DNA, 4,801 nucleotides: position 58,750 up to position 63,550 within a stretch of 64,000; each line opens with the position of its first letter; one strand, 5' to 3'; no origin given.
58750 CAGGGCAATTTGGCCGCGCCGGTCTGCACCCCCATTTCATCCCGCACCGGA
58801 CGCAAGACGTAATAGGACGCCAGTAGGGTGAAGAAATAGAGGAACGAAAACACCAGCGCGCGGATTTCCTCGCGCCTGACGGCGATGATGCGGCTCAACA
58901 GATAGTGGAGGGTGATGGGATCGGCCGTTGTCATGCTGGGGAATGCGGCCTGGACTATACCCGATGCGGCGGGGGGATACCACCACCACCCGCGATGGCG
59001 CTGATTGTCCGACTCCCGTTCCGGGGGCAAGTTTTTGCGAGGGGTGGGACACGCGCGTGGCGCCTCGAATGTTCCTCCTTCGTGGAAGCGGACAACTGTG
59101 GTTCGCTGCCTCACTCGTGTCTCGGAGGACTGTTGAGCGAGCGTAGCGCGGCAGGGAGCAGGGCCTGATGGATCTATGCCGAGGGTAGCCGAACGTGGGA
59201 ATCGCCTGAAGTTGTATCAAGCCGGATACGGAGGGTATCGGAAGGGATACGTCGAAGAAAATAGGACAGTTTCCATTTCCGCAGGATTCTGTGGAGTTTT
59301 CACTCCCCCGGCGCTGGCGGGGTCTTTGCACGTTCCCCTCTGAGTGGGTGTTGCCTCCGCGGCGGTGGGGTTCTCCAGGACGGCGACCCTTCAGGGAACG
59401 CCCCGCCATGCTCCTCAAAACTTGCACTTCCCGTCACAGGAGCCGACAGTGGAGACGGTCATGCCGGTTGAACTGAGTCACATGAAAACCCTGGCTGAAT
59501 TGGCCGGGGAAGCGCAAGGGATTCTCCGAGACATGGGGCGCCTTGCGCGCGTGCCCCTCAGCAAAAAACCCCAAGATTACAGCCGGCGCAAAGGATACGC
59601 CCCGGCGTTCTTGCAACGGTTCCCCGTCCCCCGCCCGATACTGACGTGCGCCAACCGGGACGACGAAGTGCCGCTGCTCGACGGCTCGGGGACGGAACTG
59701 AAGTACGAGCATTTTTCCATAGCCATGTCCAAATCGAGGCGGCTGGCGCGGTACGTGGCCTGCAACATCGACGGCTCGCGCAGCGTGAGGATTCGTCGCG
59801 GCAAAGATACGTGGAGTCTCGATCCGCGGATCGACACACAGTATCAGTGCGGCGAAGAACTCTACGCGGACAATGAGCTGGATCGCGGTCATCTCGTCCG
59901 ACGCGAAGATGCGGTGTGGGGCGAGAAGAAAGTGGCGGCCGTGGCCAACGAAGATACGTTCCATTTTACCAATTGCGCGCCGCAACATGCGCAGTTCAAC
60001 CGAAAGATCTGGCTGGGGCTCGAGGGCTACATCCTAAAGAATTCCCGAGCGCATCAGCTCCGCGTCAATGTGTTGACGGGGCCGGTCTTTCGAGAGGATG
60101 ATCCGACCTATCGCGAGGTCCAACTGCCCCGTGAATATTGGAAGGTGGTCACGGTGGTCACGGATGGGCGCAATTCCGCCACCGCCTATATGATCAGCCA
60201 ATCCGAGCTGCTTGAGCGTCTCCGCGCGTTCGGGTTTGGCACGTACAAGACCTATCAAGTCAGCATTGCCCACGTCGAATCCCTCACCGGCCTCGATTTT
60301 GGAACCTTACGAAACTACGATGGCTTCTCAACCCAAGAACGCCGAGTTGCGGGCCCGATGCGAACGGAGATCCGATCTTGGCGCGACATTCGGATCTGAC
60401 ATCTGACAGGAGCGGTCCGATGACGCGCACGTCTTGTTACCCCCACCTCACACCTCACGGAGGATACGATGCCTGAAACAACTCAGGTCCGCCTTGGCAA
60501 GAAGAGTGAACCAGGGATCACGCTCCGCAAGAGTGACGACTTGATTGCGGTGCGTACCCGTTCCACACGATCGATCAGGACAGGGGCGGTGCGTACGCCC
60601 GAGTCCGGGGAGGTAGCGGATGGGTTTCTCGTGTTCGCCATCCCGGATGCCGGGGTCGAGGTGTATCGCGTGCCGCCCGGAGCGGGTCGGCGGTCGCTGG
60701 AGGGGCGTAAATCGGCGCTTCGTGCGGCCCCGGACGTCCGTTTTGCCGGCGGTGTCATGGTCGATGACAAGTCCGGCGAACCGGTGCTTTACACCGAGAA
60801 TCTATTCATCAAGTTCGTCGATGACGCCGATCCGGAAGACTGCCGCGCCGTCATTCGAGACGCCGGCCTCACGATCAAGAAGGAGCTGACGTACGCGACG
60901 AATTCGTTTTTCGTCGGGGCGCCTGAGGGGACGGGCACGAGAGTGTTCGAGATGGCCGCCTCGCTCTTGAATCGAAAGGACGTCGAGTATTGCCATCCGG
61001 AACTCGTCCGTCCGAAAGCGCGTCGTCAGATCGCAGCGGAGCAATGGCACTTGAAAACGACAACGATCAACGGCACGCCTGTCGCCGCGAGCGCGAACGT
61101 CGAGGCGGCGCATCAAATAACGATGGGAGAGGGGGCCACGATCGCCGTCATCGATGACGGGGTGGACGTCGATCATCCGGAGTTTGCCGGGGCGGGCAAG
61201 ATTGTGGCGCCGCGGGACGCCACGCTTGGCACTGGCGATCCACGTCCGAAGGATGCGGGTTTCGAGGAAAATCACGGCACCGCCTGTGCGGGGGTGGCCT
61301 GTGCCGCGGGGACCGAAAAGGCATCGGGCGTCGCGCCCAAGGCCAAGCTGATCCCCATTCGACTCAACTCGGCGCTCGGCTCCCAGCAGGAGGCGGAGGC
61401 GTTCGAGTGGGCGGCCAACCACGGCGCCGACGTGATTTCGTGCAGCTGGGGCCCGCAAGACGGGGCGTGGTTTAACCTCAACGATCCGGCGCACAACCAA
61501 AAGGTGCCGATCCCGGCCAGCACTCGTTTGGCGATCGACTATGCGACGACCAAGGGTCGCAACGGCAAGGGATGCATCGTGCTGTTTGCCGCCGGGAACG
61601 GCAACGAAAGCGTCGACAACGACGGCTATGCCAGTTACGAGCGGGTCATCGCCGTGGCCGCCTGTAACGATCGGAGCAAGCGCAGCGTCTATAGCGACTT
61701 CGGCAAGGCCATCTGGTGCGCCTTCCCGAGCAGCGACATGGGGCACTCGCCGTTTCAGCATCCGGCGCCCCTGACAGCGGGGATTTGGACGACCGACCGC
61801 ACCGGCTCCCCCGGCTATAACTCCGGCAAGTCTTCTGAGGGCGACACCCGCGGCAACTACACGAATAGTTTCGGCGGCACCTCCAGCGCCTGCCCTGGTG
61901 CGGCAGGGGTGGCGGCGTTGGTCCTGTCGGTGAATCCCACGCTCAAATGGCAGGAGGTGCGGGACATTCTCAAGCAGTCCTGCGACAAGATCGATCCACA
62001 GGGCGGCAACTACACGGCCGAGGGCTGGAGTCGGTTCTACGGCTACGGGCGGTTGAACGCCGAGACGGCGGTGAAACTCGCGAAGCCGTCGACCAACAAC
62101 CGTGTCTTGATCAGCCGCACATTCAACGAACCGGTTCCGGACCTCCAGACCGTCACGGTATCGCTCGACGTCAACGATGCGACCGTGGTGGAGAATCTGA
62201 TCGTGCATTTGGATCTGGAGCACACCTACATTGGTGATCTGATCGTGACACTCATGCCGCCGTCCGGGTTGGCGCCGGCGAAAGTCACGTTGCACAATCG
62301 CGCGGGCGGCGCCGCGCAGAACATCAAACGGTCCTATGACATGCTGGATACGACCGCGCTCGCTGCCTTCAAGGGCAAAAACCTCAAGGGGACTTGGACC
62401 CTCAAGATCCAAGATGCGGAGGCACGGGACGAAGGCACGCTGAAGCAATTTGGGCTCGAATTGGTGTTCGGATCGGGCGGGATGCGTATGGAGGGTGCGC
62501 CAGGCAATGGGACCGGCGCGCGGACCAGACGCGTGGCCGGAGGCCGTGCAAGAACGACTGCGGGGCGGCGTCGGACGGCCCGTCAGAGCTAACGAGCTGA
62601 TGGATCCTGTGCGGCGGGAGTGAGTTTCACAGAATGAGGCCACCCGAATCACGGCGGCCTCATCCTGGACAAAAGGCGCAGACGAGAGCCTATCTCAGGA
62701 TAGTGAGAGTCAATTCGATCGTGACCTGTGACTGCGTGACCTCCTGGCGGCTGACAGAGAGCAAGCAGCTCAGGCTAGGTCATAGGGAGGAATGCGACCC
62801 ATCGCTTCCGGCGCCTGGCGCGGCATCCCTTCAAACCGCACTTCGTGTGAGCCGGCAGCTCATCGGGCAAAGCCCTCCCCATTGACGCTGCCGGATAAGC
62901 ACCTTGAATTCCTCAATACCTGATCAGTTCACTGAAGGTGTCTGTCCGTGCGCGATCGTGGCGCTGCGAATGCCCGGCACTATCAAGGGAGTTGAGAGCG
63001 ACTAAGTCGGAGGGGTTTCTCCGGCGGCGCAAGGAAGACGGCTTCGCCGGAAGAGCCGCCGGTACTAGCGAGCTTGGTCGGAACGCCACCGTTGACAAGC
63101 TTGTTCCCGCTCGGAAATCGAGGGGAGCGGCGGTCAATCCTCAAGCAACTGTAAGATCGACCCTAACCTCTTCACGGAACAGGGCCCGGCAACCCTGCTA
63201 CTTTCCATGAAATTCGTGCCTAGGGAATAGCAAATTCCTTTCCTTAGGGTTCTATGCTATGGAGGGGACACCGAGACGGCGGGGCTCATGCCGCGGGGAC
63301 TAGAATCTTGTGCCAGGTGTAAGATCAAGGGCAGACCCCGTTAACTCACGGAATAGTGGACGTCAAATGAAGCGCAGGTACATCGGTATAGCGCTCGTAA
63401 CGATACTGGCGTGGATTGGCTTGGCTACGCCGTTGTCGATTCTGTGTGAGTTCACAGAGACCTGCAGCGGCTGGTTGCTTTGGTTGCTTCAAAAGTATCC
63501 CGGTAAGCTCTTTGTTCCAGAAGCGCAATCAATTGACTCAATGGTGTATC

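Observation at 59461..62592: Leaderless non-specific nuclease paired with a leaderless kexin-like S8 protease: candidate protease-gated nuclease cassette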

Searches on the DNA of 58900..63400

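Call 91: search_rna_families(source=window, start=58900, end=63400, threshold=evalue, max_evalue=1)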
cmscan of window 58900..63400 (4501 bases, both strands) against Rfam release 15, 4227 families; matches with E-value up to 1: 3.
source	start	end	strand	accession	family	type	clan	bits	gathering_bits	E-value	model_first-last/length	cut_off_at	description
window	61339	61376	-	RF01940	hvt-mir-H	Gene; miRNA;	-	20.3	96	0.56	14-51/64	no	hvt-mir-H9 microRNA precursor family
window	60940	60980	+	RF01072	TMV_UPD-PK3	Cis-reg;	-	19.5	34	0.17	1-31/31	no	Pseudoknot of upstream pseudoknot domain (UPD) of the 3'UTR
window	59869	59935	+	RF01276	sR53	Gene; snRNA; snoRNA; CD-box;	-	17.5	49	0.9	1-60/60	no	Small nucleolar RNA sR53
